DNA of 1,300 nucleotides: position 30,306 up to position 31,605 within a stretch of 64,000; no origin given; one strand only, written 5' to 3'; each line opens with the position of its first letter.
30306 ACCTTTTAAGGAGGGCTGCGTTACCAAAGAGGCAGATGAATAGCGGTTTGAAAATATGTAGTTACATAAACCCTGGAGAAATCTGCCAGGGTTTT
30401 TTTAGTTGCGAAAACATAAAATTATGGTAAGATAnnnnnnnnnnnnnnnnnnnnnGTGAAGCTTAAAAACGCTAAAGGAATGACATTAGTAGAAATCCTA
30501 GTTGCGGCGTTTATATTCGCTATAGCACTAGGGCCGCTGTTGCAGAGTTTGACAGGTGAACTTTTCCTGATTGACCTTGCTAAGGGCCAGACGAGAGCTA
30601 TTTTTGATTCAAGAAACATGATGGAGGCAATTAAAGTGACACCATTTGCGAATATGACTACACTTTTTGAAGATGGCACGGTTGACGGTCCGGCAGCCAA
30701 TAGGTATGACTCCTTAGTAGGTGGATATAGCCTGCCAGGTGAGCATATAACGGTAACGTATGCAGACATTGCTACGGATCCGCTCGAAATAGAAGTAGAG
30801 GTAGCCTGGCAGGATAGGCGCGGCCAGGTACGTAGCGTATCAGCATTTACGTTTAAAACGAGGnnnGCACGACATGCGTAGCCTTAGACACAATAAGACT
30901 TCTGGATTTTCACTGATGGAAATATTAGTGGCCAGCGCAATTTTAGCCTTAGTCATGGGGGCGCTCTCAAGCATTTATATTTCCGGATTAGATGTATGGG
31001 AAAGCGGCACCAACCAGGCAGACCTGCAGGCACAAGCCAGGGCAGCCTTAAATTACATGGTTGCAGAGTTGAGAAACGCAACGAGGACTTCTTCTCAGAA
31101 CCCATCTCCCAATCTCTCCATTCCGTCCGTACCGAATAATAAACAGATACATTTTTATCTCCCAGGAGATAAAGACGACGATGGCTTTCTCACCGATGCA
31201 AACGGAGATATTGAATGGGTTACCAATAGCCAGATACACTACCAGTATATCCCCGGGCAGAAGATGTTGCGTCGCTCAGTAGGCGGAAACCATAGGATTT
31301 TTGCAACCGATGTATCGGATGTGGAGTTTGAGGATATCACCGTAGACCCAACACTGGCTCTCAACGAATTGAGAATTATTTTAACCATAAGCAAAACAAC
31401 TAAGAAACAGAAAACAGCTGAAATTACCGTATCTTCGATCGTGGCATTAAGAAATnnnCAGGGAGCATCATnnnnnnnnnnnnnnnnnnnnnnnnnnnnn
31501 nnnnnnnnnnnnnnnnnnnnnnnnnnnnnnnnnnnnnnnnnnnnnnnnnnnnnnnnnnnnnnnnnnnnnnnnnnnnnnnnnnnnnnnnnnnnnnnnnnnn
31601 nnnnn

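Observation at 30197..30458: c-di-GMP-I riboswitch with promoter, aptamer and terminator/antiterminator directly controlling a pseudopilin I-J-K-like operon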

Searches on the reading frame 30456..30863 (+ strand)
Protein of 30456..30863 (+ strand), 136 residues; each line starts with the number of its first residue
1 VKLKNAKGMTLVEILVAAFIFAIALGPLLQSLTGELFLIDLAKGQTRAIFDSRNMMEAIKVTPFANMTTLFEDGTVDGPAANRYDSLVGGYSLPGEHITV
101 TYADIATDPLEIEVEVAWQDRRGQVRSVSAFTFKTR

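Call 15: search_protein_families(library=pfam, proteins=[window:30456-30863:+], max_evalue=0.01)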
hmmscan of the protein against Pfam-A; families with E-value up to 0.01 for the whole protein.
window:30456-30863:+ (136 aa): 1 family
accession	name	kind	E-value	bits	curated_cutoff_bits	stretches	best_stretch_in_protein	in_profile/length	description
PF07963.17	N_methyl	-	7e-07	29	21.2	1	4-28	2-26/27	Prokaryotic N-terminal methylation motif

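Call 16: search_protein_families(library=ncbifam, proteins=[window:30456-30863:+], max_evalue=0.1)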
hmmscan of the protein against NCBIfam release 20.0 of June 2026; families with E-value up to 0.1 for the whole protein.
window:30456-30863:+ (136 aa): 6 families
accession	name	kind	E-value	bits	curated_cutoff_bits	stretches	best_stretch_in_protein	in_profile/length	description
NF047828.1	T3SSXpsI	equivalog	7.5e-07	29.2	150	1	7-125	2-118/132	type II secretion system protein XpsI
TIGR02523.1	type_IV_pilV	equivalog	0.00024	21.6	52.2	1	7-65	2-60/139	type IV pilus modification protein PilV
TIGR01707.1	gspI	equivalog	0.00035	21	44.35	1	8-64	1-59/101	type II secretion system minor pseudopilin GspI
TIGR02532.1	IV_pilin_GFxxxE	domain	0.00076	19.2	16.3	1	7-25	2-20/24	prepilin-type N-terminal cleavage/methylation domain-containing protein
NF041013.1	T4P_ComGE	equivalog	0.0019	18.3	49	1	4-33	1-30/83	competence type IV pilus minor pilin ComGE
NF038304.1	EPS_HpsC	equivalog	0.005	16.4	200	1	4-30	18-44/318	hormogonium polysaccharide secretion pseudopilin HpsC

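Call 66: search_solved_structures(query=window:30456-30863:+, max_evalue=1)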
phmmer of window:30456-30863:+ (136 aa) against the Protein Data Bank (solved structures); distinct sequences matched with E-value up to 1: 1.
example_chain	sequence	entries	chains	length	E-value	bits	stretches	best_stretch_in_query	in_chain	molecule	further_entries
7tgg_A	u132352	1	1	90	0.72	13.3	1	2-29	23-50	Geopilin domain 1 protein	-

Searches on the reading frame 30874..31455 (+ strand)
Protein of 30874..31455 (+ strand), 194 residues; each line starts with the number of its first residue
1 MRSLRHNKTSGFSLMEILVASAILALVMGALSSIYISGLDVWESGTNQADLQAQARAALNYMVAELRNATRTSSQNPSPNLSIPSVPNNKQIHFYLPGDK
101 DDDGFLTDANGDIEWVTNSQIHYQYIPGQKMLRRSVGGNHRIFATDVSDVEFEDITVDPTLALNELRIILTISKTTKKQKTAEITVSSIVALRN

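Call 15: search_protein_families(library=pfam, proteins=[window:30874-31455:+], max_evalue=0.01)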
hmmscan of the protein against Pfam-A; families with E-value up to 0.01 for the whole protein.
window:30874-31455:+ (194 aa): 1 family
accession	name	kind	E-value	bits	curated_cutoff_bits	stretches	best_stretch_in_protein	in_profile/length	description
PF07963.17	N_methyl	-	2.1e-06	27.5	21.2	1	7-31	2-26/27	Prokaryotic N-terminal methylation motif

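Call 16: search_protein_families(library=ncbifam, proteins=[window:30874-31455:+], max_evalue=0.1)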
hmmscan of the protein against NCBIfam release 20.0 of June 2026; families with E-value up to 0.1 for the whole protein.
window:30874-31455:+ (194 aa): 11 families
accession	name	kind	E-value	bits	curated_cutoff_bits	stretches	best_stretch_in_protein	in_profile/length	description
TIGR02599.1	TIGR02599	subfamily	8.2e-06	25.3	256.5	1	11-70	1-60/361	Verru_Chthon cassette protein C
NF007800.0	PRK10506.1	equivalog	9e-06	25.6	158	1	6-72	5-64/163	prepilin peptidase-dependent protein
TIGR02532.1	IV_pilin_GFxxxE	domain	0.00028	20.6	16.3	1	10-31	2-23/24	prepilin-type N-terminal cleavage/methylation domain-containing protein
NF038304.1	EPS_HpsC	equivalog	0.0021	17.7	200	1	5-69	16-80/318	hormogonium polysaccharide secretion pseudopilin HpsC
NF007660.0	PRK10332.1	equivalog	0.0056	17.2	86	1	7-37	6-36/107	prepilin-type N-terminal cleavage/methylation domain-containing protein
TIGR01710.1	typeII_sec_gspG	equivalog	0.0088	16.1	88.85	1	10-63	1-54/134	type II secretion system major pseudopilin GspG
TIGR02523.1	type_IV_pilV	equivalog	0.02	15.3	52.2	1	10-68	2-56/139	type IV pilus modification protein PilV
NF047828.1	T3SSXpsI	equivalog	0.022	14.8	150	1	11-54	3-48/132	type II secretion system protein XpsI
NF041002.1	pilin_ComGF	equivalog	0.028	14.6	80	0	10-71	2-61/139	competence type IV pilus minor pilin ComGF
NF007848.0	PRK10557.1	equivalog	0.028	13.7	120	1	6-65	7-66/192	prepilin peptidase-dependent protein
TIGR02598.1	TIGR02598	subfamily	0.049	13.8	51.4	1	11-67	1-53/151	Verru_Chthon cassette protein B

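Call 67: search_solved_structures(query=window:30874-31455:+, max_evalue=1)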
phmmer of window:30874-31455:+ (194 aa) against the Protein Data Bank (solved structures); distinct sequences matched with E-value up to 1: 7.
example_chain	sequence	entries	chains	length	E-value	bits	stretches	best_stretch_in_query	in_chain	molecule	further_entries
4emz_A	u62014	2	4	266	0.21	14.3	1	85-135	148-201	AP-1 complex subunit mu-1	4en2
9i38_A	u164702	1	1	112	0.26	14.1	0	30-81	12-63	m4D2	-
6d34_A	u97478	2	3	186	0.26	14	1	71-121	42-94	TerC | Terfestatin Biosyntheis Enzyme C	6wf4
6cri_M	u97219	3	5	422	0.45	13.3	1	85-135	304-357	AP-1 complex subunit mu-1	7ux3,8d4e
4hmy_M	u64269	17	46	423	0.45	13.2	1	85-135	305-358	AP-1 complex subunit mu-1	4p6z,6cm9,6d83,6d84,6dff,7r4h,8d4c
1w63_M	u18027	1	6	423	0.46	13.2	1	85-135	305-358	ADAPTOR-RELATED PROTEIN COMPLEX 1, MU 1 SUBUNIT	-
3ffd_P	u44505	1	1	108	0.58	12.9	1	50-117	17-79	Parathyroid hormone-related protein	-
